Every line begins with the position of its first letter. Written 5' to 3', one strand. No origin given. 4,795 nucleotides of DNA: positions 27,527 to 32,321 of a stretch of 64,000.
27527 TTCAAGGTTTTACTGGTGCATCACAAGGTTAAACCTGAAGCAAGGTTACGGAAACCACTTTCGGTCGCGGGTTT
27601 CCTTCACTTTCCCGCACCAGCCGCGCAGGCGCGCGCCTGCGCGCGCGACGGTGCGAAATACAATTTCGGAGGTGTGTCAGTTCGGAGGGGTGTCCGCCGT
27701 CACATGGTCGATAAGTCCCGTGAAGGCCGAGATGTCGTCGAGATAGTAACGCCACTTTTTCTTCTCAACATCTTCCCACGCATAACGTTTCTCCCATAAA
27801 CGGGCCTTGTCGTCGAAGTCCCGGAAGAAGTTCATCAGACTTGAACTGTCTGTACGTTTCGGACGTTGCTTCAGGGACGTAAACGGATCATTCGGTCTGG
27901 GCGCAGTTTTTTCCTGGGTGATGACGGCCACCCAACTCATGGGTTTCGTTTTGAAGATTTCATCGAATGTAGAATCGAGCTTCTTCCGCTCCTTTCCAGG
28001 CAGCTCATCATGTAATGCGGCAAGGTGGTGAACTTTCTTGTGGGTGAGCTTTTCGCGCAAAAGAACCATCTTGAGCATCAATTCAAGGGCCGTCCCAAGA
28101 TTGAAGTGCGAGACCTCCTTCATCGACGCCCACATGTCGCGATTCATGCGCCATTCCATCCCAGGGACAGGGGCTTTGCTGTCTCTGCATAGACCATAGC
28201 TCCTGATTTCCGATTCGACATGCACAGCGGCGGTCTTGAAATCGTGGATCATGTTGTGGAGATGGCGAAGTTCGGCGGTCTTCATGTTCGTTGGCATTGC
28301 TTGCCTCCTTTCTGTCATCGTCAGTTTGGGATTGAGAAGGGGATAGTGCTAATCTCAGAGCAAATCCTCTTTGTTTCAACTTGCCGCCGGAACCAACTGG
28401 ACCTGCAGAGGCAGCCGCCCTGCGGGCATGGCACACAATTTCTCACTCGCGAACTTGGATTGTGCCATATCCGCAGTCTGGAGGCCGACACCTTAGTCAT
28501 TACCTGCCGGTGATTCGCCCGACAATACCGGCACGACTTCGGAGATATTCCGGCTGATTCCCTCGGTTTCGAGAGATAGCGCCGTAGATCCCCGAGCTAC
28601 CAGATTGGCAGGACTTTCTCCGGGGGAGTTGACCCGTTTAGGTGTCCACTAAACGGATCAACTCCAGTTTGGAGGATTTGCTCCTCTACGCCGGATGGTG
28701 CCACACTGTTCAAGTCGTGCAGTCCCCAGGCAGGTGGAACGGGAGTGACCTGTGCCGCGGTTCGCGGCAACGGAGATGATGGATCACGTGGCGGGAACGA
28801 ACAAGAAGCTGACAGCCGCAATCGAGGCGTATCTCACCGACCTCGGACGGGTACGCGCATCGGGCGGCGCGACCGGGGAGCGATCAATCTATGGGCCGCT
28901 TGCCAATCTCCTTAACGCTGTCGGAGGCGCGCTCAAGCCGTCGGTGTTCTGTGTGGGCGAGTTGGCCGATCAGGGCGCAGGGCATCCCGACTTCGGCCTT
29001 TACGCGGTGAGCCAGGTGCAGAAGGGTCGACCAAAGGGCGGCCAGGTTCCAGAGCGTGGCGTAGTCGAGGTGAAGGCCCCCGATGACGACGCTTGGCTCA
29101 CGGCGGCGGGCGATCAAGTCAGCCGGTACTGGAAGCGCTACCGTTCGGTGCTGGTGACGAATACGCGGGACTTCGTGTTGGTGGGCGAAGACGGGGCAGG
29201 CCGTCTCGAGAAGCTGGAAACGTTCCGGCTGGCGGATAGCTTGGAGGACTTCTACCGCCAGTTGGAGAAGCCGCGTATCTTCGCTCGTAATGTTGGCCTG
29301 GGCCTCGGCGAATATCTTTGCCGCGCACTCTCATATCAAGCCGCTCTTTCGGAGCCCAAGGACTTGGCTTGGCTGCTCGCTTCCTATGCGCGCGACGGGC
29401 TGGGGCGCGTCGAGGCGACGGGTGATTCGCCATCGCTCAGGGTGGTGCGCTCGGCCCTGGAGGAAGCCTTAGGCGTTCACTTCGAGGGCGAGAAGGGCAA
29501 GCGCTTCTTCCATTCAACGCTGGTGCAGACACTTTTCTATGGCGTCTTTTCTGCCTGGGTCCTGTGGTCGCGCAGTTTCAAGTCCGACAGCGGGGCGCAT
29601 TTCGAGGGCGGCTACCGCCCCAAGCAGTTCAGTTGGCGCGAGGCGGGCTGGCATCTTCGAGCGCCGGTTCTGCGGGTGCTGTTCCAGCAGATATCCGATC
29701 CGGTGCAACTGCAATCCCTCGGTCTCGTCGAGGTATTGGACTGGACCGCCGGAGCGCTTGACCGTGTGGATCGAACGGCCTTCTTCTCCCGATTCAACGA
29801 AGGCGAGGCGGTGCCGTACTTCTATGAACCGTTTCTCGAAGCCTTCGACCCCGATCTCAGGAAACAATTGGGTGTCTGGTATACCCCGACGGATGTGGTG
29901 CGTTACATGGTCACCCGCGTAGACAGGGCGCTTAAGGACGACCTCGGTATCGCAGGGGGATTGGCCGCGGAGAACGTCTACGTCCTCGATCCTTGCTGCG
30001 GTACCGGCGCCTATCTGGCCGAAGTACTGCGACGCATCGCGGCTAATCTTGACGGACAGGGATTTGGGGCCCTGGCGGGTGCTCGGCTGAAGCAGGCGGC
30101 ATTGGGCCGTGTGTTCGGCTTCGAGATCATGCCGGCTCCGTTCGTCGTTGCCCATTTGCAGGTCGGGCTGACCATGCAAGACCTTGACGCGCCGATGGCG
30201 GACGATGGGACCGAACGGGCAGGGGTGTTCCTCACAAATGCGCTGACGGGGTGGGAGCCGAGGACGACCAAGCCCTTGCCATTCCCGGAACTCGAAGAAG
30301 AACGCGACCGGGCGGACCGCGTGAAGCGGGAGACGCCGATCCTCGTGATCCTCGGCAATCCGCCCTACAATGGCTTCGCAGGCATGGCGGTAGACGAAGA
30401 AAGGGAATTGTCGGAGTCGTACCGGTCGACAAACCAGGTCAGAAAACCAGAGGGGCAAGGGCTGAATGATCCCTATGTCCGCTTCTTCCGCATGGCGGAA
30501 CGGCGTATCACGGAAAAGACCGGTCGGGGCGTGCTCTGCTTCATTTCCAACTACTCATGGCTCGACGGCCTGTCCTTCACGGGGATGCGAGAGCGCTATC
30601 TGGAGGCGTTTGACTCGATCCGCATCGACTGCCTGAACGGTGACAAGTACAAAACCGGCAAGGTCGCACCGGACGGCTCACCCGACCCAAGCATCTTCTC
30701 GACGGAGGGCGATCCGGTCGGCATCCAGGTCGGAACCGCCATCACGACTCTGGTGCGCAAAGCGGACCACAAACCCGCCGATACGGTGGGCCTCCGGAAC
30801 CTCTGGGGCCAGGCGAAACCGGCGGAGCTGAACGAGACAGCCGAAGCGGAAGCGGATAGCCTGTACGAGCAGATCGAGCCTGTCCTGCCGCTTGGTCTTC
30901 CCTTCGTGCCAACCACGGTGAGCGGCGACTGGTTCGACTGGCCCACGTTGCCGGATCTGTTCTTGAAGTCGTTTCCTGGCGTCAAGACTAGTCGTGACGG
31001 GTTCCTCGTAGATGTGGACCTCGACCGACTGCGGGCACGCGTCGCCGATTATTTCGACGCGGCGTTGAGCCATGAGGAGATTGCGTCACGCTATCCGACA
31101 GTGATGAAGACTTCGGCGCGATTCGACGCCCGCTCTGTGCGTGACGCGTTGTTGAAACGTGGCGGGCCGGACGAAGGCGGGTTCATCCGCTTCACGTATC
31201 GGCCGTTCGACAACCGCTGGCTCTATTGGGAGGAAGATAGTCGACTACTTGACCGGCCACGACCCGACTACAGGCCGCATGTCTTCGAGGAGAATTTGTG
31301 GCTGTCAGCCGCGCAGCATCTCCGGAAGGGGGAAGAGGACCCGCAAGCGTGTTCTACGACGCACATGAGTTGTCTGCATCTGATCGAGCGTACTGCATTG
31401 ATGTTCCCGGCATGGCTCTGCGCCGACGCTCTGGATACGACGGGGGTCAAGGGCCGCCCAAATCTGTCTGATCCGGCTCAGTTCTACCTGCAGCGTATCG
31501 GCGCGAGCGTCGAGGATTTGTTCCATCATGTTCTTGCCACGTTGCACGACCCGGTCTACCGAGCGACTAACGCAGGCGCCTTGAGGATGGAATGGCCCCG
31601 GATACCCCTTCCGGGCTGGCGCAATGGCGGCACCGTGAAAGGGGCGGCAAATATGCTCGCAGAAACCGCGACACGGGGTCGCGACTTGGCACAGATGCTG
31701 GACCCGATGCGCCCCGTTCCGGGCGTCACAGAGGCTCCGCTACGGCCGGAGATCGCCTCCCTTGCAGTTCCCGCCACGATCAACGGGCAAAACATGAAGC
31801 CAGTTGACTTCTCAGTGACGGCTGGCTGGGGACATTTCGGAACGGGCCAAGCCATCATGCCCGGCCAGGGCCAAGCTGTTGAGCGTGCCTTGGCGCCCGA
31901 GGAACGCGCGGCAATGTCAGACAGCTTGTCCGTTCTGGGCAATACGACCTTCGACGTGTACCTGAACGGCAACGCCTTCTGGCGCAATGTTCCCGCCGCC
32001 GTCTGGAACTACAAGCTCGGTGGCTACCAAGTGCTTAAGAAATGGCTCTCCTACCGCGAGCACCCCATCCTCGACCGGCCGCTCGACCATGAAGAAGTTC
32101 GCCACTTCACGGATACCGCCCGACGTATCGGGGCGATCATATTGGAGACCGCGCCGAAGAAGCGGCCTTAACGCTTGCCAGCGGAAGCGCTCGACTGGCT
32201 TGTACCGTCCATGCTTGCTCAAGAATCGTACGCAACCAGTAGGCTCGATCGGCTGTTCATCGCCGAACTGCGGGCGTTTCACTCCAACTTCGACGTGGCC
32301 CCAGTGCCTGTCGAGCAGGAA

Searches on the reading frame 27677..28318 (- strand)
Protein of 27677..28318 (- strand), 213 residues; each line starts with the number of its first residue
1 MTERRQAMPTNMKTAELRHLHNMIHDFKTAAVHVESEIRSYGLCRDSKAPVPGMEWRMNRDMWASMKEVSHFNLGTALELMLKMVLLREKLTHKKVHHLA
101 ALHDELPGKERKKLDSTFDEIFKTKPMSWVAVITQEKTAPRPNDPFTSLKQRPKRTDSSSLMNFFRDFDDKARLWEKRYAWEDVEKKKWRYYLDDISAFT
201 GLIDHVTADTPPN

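Call 3: search_protein_families(library=pfam, proteins=[window:27677-28318:-], max_evalue=1)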
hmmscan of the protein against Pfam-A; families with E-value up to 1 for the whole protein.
window:27677-28318:- (213 aa): 1 family
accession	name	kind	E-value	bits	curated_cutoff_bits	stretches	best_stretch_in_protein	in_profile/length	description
PF05168.19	HEPN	-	0.023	15.3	22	1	69-122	26-81/117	HEPN domain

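Call 4: search_protein_families(library=padloc, proteins=[window:27677-28318:-], max_evalue=1)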
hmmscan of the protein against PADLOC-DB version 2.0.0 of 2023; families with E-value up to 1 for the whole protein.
window:27677-28318:- (213 aa): 0 families

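Call 5: search_protein_families(library=ncbifam, proteins=[window:27677-28318:-], max_evalue=1)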
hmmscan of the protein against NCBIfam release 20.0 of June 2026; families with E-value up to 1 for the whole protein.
window:27677-28318:- (213 aa): 0 families

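Call 101: search_dna_similar(query=window:27677-28318:-, collection=plasmids, mode=protein, max_rows=8, max_evalue=0.001)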
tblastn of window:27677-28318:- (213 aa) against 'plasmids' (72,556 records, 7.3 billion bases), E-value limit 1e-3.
No match.

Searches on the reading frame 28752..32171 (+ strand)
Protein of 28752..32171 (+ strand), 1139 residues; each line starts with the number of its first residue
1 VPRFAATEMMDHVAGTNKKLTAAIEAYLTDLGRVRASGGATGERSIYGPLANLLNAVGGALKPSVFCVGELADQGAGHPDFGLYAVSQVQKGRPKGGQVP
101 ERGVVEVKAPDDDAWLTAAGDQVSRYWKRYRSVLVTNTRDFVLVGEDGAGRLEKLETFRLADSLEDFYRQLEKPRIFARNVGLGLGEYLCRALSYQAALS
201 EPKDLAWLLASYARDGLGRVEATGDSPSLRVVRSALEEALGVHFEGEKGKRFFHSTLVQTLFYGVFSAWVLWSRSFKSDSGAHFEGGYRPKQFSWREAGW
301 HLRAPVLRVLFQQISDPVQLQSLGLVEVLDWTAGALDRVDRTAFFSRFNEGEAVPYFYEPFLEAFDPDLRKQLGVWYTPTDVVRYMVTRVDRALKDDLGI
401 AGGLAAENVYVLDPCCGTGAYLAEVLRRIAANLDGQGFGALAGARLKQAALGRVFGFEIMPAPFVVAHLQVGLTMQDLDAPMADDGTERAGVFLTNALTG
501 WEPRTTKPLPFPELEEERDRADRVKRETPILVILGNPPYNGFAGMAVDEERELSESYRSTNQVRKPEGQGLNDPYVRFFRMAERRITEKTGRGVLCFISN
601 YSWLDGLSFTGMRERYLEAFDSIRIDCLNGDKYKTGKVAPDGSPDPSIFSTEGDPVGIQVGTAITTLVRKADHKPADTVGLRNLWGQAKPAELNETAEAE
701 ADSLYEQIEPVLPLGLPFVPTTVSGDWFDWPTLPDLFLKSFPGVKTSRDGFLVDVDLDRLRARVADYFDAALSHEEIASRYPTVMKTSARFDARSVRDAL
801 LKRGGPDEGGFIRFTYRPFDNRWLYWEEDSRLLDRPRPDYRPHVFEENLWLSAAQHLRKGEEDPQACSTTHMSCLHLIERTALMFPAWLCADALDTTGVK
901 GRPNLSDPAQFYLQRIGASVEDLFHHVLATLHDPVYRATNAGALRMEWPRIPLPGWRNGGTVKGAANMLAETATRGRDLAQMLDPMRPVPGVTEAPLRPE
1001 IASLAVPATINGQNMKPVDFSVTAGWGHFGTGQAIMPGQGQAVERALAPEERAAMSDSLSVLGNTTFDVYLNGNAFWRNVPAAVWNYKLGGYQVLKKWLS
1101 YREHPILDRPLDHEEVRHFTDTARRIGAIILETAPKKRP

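Call 50: search_protein_families(library=pfam, proteins=[window:28752-32171:+], max_evalue=0.001)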
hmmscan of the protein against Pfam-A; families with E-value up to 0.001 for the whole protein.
window:28752-32171:+ (1139 aa): 4 families
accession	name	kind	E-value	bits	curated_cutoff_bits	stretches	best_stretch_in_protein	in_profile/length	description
PF18135.7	Type_ISP_C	-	1.9e-39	136.1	25.9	1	735-1108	1-318/342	Type ISP C-terminal specificity domain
PF02384.22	N6_Mtase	-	1.6e-07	31.4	20.4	1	357-471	9-97/311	N-6 DNA Methylase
PF07669.17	Eco57I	-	0.00011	22.8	25.3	1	532-619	77-156/171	Eco57I restriction-modification methylase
PF20473.4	MmeI_Mtase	-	0.00097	18.8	27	0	408-564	20-170/259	MmeI, DNA-methyltransferase domain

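Call 52: search_protein_families(library=padloc, proteins=[window:28752-32171:+], max_evalue=0.001)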
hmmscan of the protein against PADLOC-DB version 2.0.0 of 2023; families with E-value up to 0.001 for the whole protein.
window:28752-32171:+ (1139 aa): 14 families
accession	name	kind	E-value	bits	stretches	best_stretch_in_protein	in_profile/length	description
PDLC03610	REase_MTase_IIG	-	7.4e-79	264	3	104-543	68-487/1096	Type IIG restriction enzyme-methyltransferase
PDLC03631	REase_MTase_IIG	-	1.4e-73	246.4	1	334-953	272-893/1086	Type IIG restriction enzyme-methyltransferase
PDLC03597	REase_MTase_IIG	-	1.9e-32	109.9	1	356-676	863-1169/1646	Type IIG restriction enzyme-methyltransferase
PDLC03621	REase_MTase_IIG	-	1.2e-26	91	2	357-638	287-560/1024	Type IIG restriction enzyme-methyltransferase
PDLC03051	REase_MTase_I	-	3.8e-25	85.3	1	368-673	859-1151/1591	Type I restriction enzyme-methyltransferase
PDLC04134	mad2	-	3e-12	44.1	1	357-628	253-425/492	mads_2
PDLC03630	REase_MTase_IIG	-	5.9e-09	32.3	1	368-478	365-473/1100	Type IIG restriction enzyme-methyltransferase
PDLC03025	MTase_I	-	1.3e-07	28.7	1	336-481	126-247/569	Type I methyltransferase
PDLC03338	MTase_II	-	1.3e-07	28.7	1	366-462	122-204/604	Type II methyltransferase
PDLC03348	MTase_II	-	1.3e-07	28.5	1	370-473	217-311/727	Type II methyltransferase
PDLC02529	PglX|PglXI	-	2.8e-06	23.3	1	404-602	224-423/1189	PglX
PDLC03021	MTase_I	-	1.7e-05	21.8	1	345-469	137-243/491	Type I methyltransferase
PDLC03357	MTase_II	-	0.00034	17.1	1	363-428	110-162/620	Type II methyltransferase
PDLC03029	MTase_I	-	0.00043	16.9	1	356-431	159-230/661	Type I methyltransferase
